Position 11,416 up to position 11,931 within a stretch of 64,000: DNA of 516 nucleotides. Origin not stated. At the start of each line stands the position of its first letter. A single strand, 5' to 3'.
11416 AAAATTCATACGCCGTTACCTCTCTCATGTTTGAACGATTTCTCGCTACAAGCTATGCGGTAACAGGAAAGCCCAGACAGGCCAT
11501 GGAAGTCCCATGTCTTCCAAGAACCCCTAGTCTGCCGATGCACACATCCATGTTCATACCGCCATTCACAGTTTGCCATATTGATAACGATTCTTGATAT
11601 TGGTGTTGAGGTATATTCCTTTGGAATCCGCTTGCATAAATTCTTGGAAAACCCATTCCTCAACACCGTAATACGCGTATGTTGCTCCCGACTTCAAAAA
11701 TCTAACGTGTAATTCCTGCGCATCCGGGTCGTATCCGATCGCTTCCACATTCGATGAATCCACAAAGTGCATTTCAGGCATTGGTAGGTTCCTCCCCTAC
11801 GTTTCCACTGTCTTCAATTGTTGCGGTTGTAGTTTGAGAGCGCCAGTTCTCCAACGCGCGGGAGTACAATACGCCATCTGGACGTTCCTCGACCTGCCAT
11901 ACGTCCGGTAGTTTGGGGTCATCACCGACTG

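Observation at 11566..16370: SIR2-HerA core embedded in a four-gene coupled operon with a Cas4/RecB-DEDD dual nuclease and a KTSC protein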

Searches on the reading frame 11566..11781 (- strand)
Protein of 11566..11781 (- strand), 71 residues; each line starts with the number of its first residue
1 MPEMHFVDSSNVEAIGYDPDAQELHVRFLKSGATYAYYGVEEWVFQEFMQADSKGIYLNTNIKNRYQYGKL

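Call 3: search_protein_families(library=pfam, proteins=[window:11566-11781:-], max_evalue=0.01)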
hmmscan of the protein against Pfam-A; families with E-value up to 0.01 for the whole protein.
window:11566-11781:- (71 aa): 1 family
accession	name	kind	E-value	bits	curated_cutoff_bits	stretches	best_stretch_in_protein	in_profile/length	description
PF13619.11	KTSC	-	2.2e-23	82.2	25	1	8-66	1-58/58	KTSC domain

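Call 4: search_protein_families(library=padloc, proteins=[window:11566-11781:-], max_evalue=0.01)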
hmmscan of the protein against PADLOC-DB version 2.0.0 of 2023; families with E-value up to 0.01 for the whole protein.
window:11566-11781:- (71 aa): 0 families

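Call 5: search_protein_families(library=ncbifam, proteins=[window:11566-11781:-], max_evalue=0.01)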
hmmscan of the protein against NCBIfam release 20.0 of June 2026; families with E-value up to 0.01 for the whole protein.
window:11566-11781:- (71 aa): 0 families

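Call 24: search_protein_families(library=phrogs, proteins=[window:11566-11781:-], max_evalue=0.01)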
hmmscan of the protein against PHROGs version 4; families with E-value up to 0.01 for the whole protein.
window:11566-11781:- (71 aa): 3 families
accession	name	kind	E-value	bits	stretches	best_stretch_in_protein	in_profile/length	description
phrog_3292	-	unknown function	2.3e-16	61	1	3-68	109-173/436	-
phrog_8113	-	unknown function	9.8e-10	39.9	1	8-70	18-79/144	-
phrog_7365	-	unknown function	0.00046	20.8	1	7-64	10-68/79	-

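Call 25: search_solved_structures(query=window:11566-11781:-, max_evalue=1, show_alignments=2)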
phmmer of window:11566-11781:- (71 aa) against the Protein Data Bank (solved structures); distinct sequences matched with E-value up to 1: 4.
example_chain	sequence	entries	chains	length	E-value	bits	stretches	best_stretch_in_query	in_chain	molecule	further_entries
4rgi_A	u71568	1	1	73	6.1e-10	42.2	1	7-67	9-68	Uncharacterized protein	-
8wiv_A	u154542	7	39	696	3.8e-09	39.6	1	6-70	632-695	Helicase HerA central domain-containing protein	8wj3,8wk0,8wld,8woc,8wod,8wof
7x8c_A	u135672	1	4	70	1.4e-06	31.5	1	7-68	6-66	KTSC domain-containing protein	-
9sfw_B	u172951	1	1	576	0.66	13.6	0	17-54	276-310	Peroxisomal targeting signal receptor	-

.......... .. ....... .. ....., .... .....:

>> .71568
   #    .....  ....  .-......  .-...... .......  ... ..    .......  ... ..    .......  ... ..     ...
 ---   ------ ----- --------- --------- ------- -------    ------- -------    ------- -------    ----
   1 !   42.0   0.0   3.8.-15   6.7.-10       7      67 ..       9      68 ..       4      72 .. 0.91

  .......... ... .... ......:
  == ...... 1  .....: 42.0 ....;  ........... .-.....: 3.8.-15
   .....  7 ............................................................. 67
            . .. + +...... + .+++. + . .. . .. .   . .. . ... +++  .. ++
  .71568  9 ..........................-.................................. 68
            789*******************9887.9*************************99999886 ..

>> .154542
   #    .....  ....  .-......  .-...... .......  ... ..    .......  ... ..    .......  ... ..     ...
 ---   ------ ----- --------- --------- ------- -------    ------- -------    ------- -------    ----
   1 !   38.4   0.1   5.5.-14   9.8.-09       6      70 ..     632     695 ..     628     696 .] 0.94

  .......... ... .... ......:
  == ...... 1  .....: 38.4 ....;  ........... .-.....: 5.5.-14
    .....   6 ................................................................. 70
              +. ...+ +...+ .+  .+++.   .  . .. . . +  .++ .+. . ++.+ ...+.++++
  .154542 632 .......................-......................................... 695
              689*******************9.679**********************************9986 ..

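Call 75: find_homologous_proteins(query=window:11566-11781:-, max_evalue=0.00001)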
Query window:11566-11781:- (71 aa): 407 proteins with E <= 0.00001 among 407 candidates; the best 120 are listed.
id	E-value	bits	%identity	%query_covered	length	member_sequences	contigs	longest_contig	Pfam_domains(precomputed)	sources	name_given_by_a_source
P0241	1.0e-37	144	93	100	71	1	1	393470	PF13619.12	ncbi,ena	-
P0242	1.4e-37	144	92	100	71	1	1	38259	PF13619.12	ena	-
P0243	1.4e-36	141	87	100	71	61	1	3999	PF13619.12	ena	-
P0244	1.8e-36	140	89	100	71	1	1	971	PF13619.12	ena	-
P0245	2.5e-36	140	89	100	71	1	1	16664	PF13619.12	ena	-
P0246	2.9e-36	140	89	100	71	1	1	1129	PF13619.12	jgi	-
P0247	8.9e-36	138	83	100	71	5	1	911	PF13619.12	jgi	jgi:hypothetical protein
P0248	2.0e-35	137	85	100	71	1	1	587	PF13619.12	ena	-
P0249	3.4e-35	136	87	100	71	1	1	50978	PF13619.12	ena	-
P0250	5.4e-35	136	86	99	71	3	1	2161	PF13619.12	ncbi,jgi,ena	-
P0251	6.4e-35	136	86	100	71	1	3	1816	PF13619.12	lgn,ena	-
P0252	6.9e-35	135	87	100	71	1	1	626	PF13619.12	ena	-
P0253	8.0e-35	135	87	100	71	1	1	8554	PF13619.12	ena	-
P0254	1.1e-34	135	85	100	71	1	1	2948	PF13619.12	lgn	-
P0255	1.3e-34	135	86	100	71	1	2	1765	PF13619.12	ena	-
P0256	1.3e-34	135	85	100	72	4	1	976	PF13619.12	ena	-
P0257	2.6e-34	134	86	100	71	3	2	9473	PF13619.12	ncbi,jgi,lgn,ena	-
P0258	2.7e-34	134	83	100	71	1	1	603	PF13619.12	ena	-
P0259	3.6e-34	133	87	100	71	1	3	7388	PF13619.12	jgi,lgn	-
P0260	4.8e-34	133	85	100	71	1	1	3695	PF13619.12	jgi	-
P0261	7.1e-34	132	83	100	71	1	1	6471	PF13619.12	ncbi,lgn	-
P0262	7.5e-34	132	82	100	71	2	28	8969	PF13619.12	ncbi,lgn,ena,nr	ncbi:MAG: KTSC domain-containing protein [Nitrospira sp.]|nr:KTSC domain-containing protein [Nitrosp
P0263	7.7e-34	132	86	100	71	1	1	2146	PF13619.12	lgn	-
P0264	8.8e-34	132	83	100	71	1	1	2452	PF13619.12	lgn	-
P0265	9.9e-34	132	86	100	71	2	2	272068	PF13619.12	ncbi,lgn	ncbi:MAG: KTSC domain-containing protein [Aquisalimonadaceae bacterium]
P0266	1.2e-33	132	83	100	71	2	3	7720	PF13619.12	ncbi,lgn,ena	-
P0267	1.6e-33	131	85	100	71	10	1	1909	PF13619.12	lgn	-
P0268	1.6e-33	131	83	100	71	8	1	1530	PF13619.12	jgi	jgi:KTSC domain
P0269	1.9e-33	131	86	100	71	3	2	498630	PF13619.12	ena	-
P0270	2.6e-33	130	80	100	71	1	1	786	PF13619.12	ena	-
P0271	2.7e-33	130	82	100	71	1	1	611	PF13619.12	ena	-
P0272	3.2e-33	130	85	100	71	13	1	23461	PF13619.12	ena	-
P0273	4.1e-33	130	85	100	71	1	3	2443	PF13619.12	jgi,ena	-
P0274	4.6e-33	130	82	100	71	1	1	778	PF13619.12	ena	-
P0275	4.8e-33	130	82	100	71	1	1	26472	PF13619.12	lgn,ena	-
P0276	5.8e-33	129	83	100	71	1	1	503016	PF13619.12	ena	-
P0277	5.9e-33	129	83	100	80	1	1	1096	PF13619.12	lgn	-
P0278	6.3e-33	129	80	100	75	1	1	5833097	PF13619.12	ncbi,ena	-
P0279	7.4e-33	129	83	100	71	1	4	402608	PF13619.12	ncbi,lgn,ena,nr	ncbi:MAG: KTSC domain-containing protein [Alphaproteobacteria bacterium]|nr:KTSC domain-containing p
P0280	7.5e-33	129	83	100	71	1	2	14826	PF13619.12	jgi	jgi:hypothetical protein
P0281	8.4e-33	129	82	100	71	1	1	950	PF13619.12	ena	-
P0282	8.4e-33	129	80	100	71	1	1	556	PF13619.12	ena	-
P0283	8.5e-33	129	82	100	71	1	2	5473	PF13619.12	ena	-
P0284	8.7e-33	129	83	100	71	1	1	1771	PF13619.12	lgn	-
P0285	9.5e-33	129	82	100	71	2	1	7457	PF13619.12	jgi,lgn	-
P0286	1.0e-32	129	82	100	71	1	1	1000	PF13619.12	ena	-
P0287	1.0e-32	129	80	100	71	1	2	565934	PF13619.12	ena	-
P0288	1.2e-32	128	82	100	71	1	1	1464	PF13619.12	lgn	-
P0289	1.6e-32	128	83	100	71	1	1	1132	PF13619.12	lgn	-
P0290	2.0e-32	128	83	100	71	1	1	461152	PF13619.12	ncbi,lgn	ncbi:MAG: KTSC domain-containing protein [Pseudomonadota bacterium]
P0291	2.0e-32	128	82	100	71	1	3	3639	PF13619.12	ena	-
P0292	2.1e-32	128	82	100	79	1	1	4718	PF13619.12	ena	-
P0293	2.2e-32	127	77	100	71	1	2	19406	PF13619.12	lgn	-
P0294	2.3e-32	127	80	100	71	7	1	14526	PF13619.12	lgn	-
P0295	2.6e-32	127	82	100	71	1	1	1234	PF13619.12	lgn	-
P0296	2.6e-32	127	79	100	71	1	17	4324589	PF13619.12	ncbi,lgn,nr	ncbi:hypothetical protein RAS2_18630 [Phycisphaerae bacterium RAS2]|nr:KTSC domain-containing protei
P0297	3.5e-32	127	76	100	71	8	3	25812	PF13619.12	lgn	-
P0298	3.5e-32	127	85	100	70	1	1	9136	PF13619.12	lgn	-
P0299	3.6e-32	127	83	100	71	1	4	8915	PF13619.12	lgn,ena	-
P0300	3.7e-32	127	82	100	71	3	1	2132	PF13619.12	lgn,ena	-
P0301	3.7e-32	127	80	100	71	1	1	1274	PF13619.12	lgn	-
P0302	3.8e-32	127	80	100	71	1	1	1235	PF13619.12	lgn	-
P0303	4.2e-32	127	82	100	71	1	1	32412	PF13619.12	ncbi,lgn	-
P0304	4.6e-32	126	79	100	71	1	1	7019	PF13619.12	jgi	-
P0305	5.3e-32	126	83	100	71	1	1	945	PF13619.12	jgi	jgi:hypothetical protein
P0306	5.5e-32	126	83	100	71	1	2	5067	PF13619.12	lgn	-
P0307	6.3e-32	126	76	100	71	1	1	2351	PF13619.12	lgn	-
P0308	7.2e-32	126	80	100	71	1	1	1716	PF13619.12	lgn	-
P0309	7.4e-32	126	80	99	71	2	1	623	PF13619.12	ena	-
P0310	7.8e-32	126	82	100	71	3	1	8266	PF13619.12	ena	-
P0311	8.0e-32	126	79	100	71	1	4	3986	PF13619.12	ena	-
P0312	8.1e-32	126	82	100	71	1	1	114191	PF13619.12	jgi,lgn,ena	-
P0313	8.2e-32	126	79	100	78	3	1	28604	PF13619.12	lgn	-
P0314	8.7e-32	126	83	100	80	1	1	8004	PF13619.12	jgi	jgi:hypothetical protein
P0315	8.8e-32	126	80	100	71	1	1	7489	PF13619.12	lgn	-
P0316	8.8e-32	126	82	100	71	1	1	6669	PF13619.12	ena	-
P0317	1.0e-31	125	80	100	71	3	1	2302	PF13619.12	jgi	jgi:hypothetical protein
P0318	1.0e-31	125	79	100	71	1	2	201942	PF13619.12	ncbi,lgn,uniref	ncbi:MAG: KTSC domain-containing protein [Tistlia sp.]|uniref:KTSC domain-containing protein n=1 Tax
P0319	1.1e-31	125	79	100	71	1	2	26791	PF13619.12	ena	-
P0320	1.1e-31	125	80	100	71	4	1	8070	PF13619.12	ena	-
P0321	1.2e-31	125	80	100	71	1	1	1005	PF13619.12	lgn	-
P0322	1.4e-31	125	81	99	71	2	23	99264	PF13619.12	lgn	-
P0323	1.5e-31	125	80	100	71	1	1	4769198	PF13619.12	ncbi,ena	-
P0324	1.5e-31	125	82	100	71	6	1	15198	PF13619.12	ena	-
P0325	1.6e-31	125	83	100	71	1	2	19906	PF13619.12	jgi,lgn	jgi:hypothetical protein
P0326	1.6e-31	125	79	100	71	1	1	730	PF13619.12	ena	-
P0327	2.1e-31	124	82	100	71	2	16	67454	PF13619.12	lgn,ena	-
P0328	2.1e-31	124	82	100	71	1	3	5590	PF13619.12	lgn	-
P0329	2.1e-31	124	80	100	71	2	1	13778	PF13619.12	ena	-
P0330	2.2e-31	124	82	100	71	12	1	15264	PF13619.12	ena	-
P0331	2.3e-31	124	85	100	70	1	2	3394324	PF13619.12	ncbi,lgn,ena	-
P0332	2.3e-31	124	79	100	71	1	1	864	PF13619.12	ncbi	-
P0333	2.4e-31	124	82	100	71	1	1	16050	PF13619.12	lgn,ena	-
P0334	2.8e-31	124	82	100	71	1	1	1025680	PF13619.12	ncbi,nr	ncbi:MAG: KTSC domain-containing protein [Rhizobiaceae bacterium]|nr:KTSC domain-containing protein 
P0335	2.9e-31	124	80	100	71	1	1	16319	PF13619.12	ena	-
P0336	3.0e-31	124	79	100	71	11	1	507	PF13619.12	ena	-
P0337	3.1e-31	124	77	100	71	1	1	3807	PF13619.12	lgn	-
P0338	3.1e-31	124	79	100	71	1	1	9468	PF13619.12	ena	-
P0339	3.2e-31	124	77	100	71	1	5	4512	PF13619.12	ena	-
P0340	3.2e-31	124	79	99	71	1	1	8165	PF13619.12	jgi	jgi:hypothetical protein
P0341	4.0e-31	123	82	100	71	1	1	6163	PF13619.12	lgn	-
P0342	4.2e-31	123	83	100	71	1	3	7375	PF13619.12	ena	-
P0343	4.4e-31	123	79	100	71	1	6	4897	PF13619.12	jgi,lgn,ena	-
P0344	4.4e-31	123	79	100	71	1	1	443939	PF13619.12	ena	-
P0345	4.5e-31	123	80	100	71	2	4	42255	PF13619.12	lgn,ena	-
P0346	4.6e-31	123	79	100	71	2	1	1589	PF13619.12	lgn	-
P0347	4.7e-31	123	82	100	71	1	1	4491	PF13619.12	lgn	-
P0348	5.3e-31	123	77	100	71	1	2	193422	PF13619.12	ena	-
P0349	6.2e-31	123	77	100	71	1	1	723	PF13619.12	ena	-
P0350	6.8e-31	123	77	100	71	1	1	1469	PF13619.12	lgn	-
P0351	8.0e-31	123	79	100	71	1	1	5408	PF13619.12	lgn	-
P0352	1.0e-30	122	80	100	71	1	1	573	PF13619.12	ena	-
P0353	1.0e-30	122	79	100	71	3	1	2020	PF13619.12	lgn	-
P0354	1.1e-30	122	79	100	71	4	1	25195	PF13619.12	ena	-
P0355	1.1e-30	122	80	100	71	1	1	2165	PF13619.12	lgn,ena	-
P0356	1.2e-30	122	77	100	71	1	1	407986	PF13619.12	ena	-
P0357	1.3e-30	122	76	100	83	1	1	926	PF13619.12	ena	-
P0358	1.3e-30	122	77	100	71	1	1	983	PF13619.12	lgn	-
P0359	1.4e-30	122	80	100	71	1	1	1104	PF13619.12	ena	-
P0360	1.5e-30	122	77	100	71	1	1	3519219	PF13619.12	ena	-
